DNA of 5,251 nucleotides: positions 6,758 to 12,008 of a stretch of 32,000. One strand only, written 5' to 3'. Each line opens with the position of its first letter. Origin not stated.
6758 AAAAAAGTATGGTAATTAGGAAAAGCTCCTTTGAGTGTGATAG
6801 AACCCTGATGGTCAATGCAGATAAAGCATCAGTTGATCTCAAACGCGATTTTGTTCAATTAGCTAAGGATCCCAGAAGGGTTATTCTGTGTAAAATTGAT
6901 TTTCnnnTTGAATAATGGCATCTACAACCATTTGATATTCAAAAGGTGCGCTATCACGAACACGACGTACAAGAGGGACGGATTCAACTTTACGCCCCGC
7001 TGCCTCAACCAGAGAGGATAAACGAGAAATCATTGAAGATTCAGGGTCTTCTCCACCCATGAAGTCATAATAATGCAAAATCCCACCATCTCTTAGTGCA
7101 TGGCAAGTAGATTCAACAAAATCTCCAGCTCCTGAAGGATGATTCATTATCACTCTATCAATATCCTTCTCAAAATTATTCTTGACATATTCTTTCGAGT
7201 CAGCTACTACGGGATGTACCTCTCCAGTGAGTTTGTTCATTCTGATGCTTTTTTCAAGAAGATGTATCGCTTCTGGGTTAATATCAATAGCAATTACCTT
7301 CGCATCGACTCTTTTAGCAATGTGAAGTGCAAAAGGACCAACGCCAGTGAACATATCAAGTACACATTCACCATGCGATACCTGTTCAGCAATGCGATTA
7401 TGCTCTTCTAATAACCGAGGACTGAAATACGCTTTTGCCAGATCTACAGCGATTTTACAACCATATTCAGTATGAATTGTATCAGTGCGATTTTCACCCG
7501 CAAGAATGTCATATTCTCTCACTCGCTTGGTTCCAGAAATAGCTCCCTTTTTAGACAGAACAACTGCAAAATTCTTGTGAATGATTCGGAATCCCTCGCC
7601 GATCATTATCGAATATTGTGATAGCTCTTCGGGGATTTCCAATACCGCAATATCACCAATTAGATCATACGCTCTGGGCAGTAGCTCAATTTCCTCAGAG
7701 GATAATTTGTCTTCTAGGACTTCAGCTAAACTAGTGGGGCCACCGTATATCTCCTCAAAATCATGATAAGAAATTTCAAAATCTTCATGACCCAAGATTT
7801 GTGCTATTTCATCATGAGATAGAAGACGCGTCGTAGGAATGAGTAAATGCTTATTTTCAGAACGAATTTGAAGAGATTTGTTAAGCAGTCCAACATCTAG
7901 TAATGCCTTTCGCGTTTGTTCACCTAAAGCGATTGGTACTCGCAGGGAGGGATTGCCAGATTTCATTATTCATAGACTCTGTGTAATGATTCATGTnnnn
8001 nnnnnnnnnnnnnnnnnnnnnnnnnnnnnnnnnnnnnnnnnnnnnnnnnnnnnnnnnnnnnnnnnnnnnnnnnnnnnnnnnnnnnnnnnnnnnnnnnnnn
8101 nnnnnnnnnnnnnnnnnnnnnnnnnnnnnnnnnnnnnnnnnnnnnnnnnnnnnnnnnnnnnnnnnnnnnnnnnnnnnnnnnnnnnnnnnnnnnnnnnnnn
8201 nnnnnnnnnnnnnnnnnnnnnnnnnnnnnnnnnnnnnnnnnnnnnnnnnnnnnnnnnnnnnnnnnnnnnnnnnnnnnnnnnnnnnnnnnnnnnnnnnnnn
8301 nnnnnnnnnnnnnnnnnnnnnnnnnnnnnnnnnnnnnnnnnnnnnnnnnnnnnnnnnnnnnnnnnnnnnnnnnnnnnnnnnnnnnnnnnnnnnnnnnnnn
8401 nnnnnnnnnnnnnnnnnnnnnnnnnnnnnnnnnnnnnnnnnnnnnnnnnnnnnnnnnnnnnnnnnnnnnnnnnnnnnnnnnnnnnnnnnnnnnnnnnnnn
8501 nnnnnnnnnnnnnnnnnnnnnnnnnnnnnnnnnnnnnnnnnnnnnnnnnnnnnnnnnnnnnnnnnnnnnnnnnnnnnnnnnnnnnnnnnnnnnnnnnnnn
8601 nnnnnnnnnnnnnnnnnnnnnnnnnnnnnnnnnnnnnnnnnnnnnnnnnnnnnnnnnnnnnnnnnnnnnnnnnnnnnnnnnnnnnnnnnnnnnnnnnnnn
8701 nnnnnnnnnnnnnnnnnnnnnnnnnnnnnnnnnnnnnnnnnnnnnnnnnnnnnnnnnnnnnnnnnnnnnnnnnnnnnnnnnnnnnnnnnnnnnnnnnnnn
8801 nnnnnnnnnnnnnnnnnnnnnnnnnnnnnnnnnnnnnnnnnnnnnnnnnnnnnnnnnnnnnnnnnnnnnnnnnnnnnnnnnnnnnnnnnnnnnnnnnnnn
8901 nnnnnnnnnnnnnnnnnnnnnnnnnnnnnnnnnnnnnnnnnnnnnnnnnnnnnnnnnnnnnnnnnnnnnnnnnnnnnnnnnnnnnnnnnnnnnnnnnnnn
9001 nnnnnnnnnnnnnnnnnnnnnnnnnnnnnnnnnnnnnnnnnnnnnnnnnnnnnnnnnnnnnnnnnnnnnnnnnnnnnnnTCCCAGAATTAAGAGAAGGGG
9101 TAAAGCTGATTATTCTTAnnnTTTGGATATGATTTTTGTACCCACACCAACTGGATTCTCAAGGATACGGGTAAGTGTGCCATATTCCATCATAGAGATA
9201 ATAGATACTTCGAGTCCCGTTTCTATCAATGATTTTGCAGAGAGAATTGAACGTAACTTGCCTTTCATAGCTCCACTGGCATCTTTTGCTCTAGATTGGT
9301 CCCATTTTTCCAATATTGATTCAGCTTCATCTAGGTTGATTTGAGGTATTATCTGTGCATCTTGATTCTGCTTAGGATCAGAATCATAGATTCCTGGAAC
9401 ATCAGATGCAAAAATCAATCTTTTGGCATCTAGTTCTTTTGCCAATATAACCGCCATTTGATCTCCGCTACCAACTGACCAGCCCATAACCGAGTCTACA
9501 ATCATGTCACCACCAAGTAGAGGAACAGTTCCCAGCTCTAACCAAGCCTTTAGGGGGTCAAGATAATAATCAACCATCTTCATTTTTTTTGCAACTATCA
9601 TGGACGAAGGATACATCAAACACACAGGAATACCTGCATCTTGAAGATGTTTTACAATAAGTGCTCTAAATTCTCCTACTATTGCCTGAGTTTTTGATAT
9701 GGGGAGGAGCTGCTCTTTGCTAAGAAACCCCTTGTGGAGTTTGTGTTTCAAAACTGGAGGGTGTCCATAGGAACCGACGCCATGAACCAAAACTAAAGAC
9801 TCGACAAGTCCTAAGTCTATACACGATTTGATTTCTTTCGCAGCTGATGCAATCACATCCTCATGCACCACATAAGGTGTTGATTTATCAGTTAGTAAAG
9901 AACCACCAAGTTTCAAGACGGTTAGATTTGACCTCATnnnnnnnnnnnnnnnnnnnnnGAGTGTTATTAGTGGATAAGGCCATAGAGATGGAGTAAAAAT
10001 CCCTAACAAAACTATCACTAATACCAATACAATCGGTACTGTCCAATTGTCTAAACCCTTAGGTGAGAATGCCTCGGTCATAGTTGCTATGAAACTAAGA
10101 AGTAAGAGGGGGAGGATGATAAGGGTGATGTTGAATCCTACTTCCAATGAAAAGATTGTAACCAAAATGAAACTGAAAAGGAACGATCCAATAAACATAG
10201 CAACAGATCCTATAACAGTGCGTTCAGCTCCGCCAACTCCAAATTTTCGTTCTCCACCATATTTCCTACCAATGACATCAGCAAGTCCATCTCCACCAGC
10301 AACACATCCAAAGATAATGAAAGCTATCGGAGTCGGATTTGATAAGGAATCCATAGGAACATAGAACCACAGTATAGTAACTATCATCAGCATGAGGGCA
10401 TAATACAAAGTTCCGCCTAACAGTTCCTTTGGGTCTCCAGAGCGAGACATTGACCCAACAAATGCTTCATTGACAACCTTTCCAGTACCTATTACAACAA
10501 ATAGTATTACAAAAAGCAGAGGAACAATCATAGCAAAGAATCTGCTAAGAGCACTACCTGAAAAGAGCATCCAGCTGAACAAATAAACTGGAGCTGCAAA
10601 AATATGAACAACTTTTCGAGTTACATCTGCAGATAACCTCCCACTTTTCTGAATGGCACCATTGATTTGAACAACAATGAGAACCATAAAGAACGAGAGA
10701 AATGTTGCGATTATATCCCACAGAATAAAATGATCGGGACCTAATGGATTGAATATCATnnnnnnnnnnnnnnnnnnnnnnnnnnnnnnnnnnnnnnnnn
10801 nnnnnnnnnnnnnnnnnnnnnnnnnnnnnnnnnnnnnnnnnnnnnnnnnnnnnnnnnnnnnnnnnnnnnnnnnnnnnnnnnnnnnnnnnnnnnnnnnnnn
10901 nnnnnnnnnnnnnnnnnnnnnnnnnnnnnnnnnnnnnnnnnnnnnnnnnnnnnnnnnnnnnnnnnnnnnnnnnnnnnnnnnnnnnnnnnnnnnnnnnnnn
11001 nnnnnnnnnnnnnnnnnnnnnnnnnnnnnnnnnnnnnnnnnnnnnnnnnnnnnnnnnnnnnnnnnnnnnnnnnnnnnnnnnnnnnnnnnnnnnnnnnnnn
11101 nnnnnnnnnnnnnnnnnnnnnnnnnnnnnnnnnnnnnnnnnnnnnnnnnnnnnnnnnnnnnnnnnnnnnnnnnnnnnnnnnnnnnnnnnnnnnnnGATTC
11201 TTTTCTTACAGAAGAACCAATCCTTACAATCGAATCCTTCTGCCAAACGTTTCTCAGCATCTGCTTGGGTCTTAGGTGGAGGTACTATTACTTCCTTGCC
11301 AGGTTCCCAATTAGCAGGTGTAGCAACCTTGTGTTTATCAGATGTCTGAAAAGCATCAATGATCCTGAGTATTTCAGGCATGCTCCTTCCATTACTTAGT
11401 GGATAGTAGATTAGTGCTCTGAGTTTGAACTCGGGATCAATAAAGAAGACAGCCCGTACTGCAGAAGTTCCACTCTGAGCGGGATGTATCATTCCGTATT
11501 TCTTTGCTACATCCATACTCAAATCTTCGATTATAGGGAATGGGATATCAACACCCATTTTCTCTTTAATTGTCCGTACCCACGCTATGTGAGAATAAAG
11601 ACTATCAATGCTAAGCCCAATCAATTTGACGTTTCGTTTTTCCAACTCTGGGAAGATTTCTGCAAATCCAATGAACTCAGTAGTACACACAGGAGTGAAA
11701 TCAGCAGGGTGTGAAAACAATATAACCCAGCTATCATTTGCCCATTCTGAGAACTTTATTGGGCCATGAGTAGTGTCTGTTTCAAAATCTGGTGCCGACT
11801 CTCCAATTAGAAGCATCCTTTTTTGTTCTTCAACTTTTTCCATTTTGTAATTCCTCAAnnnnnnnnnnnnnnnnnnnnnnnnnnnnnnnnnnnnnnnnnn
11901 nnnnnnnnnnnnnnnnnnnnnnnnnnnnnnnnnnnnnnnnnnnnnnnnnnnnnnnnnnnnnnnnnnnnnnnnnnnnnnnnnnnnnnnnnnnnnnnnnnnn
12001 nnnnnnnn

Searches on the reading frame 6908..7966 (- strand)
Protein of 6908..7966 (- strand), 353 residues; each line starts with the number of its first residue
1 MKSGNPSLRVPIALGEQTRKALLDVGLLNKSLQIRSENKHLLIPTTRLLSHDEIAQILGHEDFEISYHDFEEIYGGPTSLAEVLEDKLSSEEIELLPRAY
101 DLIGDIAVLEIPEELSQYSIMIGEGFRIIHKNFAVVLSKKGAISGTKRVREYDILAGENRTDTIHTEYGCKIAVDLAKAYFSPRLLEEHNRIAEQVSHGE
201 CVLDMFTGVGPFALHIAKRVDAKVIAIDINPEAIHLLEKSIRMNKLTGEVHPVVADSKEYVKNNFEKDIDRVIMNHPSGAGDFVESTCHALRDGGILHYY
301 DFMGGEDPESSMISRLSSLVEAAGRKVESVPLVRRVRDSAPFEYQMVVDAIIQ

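Call 9: search_protein_families(library=pfam, proteins=[window:6908-7966:-], max_evalue=0.001)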
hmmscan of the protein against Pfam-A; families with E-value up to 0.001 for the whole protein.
window:6908-7966:- (353 aa): 10 families
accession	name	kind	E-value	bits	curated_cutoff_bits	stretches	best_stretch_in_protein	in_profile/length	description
PF02475.24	TRM5-TYW2_MTfase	-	8e-48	162.9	28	1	163-325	1-157/164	TRM5/TYW2 methyltransferase domain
PF25133.1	TYW2_N_2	-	8.5e-19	67.9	27.7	1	80-159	1-78/79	TYW2 N-terminal domain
PF18093.7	Trm5_N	-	1.8e-09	37.7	22.7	1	8-44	2-38/47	tRNA methyltransferase 5 N-terminal domain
PF03602.21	Cons_hypoth95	-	3e-08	34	24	1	193-312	37-158/182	Conserved hypothetical protein 95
PF09445.16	Methyltransf_15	-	2.3e-07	31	22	1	200-289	2-92/165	RNA cap guanine-N2 methyltransferase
PF13649.12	Methyltransf_25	-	2.9e-07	31.5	27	1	202-295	1-97/97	Methyltransferase domain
PF05175.20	MTS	-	1.8e-06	28.1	23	1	198-281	31-111/170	Methyltransferase small domain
PF13847.12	Methyltransf_31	-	6.8e-06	26.3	27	1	199-276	4-86/145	Methyltransferase domain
PF00107.32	ADH_zinc_N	-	2.4e-05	24.7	31.8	1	208-308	1-96/129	Zinc-binding dehydrogenase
PF06325.19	PrmA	-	0.00083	19.4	22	0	193-275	156-233/296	Ribosomal protein L11 methyltransferase (PrmA)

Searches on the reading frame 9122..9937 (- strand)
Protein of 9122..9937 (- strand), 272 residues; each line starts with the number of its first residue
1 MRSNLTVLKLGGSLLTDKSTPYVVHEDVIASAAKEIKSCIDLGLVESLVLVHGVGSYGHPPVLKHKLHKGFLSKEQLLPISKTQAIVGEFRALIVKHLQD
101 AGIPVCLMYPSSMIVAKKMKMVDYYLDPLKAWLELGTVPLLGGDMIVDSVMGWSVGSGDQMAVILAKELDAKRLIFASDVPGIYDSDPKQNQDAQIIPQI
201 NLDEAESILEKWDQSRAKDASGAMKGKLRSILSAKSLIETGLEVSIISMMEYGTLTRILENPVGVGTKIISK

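Call 9: search_protein_families(library=pfam, proteins=[window:9122-9937:-], max_evalue=0.001)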
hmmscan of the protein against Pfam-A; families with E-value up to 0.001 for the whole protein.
window:9122-9937:- (272 aa): 1 family
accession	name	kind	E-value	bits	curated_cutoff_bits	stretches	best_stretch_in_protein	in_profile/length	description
PF00696.33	AA_kinase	-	2.5e-40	139.1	24.9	1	5-234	2-222/234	Amino acid kinase family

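Call 56: search_protein_families(library=ncbifam, proteins=[window:9122-9937:-], max_evalue=0.1)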
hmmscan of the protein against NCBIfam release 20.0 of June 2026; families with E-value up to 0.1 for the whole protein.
window:9122-9937:- (272 aa): 35 families (the best 25 are shown)
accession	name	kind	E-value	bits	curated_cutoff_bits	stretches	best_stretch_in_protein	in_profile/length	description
NF040647.1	IPPK_Arch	equivalog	3.3e-52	177.3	120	1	7-269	2-259/259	isopentenyl phosphate kinase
TIGR01027.1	proB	equivalog_domain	4.1e-13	49.2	186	1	7-269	4-251/363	glutamate 5-kinase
TIGR02076.1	pyrH_arch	equivalog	5.3e-12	45.8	158.05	1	152-258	111-211/222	UMP kinase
TIGR02075.1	pyrH_bact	equivalog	3.9e-10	39.7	243.9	1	152-205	131-185/233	UMP kinase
NF000338.1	fomA_AB016934.1.gene6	equivalog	2.1e-09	36.9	550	1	3-233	3-222/266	fosfomycin resistance kinase FomA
TIGR00761.1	argB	equivalog_domain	4.4e-09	36.2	151.3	1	152-234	150-221/231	acetylglutamate kinase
TIGR00657.1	asp_kinases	subfamily_domain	9.6e-09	34.8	208.7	1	156-206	192-242/442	aspartate kinase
TIGR00656.1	asp_kin_monofn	equivalog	4.5e-08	32.5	402.25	1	156-206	158-208/407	aspartate kinase, monofunctional class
NF006234.1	PRK08373.1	subfamily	4e-07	29.5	237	1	129-205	157-235/338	aspartate kinase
NF000122.1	485965_fosC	equivalog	6.4e-07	29.6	350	1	103-228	22-141/182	fosfomycin resistance kinase FosC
TIGR02078.1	AspKin_pair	subfamily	5.5e-06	26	242.4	1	128-206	149-229/327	putative Pyrococcus aspartate kinase subunit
NF006515.0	PRK08961.1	equivalog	8.1e-06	24.1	802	1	156-208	213-265/861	bifunctional aspartate kinase/diaminopimelate decarboxylase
NF006570.0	PRK09084.1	equivalog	1.1e-05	24.7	455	1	156-206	200-250/452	lysine-sensitive aspartokinase 3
NF005656.0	PRK07431.1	equivalog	1.1e-05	24.3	657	1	156-204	153-201/587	aspartate kinase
NF005159.0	PRK06635.2-3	equivalog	1.6e-05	24.1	379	1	131-208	130-210/406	aspartate kinase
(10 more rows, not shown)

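Call 94: search_solved_structures(query=window:9122-9937:-, max_evalue=1e-10, show_alignments=1)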
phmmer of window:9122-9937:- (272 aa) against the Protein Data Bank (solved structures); distinct sequences matched with E-value up to 1e-10: 7.
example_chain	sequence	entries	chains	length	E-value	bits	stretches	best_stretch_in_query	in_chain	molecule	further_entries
8u0k_A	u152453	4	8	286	3.7e-34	121.7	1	3-233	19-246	Isopentenyl phosphate kinase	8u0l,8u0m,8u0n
7n9d_A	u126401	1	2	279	2.6e-30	109.1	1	3-232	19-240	Isopentenyl phosphate kinase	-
7lnt_A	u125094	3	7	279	3.6e-30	108.7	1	3-232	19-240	Isopentenyl phosphate kinase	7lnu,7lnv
7lnw_A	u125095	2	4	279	9.4e-30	107.3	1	3-232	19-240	Isopentenyl phosphate kinase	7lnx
3ll9_A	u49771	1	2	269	6.3e-28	101.3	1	3-270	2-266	Isopentenyl phosphate kinase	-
3k4o_A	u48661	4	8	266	1.1e-26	97.2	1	3-232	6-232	isopentenyl phosphate kinase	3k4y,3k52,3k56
3lkk_A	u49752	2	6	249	8.8e-16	61.5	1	5-242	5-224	Gamma-glutamyl kinase related protein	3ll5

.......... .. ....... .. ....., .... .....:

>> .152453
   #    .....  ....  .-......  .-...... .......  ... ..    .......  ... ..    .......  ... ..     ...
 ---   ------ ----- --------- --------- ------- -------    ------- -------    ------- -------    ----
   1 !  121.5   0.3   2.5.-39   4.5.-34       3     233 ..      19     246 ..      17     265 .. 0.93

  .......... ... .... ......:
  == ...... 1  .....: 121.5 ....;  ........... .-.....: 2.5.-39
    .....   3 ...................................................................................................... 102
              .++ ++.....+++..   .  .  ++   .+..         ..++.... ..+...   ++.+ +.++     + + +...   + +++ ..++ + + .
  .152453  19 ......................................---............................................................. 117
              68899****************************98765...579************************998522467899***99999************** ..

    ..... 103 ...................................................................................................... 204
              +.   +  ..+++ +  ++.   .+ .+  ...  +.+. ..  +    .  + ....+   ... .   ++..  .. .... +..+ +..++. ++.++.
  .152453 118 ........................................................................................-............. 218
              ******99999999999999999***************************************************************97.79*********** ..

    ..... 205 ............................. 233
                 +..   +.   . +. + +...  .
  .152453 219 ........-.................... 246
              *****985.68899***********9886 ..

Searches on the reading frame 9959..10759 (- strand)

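Call 9: search_protein_families(library=pfam, proteins=[window:9959-10759:-], max_evalue=0.001)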
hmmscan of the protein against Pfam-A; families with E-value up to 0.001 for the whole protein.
window:9959-10759:- (267 aa): 0 families

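Call 55: search_protein_families(library=pfam, proteins=[window:9959-10759:-], max_evalue=10)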
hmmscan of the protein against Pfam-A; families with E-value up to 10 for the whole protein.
window:9959-10759:- (267 aa): 0 families

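Call 56: search_protein_families(library=ncbifam, proteins=[window:9959-10759:-], max_evalue=0.1)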
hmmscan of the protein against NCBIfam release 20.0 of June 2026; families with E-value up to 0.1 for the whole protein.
window:9959-10759:- (267 aa): 1 family
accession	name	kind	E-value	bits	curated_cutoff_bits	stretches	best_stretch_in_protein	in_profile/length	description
NF040963.1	MamI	equivalog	0.076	12.9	80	1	120-161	11-51/69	magnetosome protein MamI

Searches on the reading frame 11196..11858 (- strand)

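Call 9: search_protein_families(library=pfam, proteins=[window:11196-11858:-], max_evalue=0.001)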
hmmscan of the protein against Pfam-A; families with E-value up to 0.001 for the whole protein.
window:11196-11858:- (221 aa): 3 families
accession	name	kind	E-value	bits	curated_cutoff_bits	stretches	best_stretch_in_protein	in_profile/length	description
PF00578.27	AhpC-TSA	-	1.1e-31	109.8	26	1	18-148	1-123/124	AhpC/TSA family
PF10417.14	1-cysPrx_C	-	4.2e-17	62.3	21.1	1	169-207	1-40/41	C-terminal domain of 1-Cys peroxiredoxin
PF08534.16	Redoxin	-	1.3e-12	48.2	26.6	1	19-153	3-135/148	Redoxin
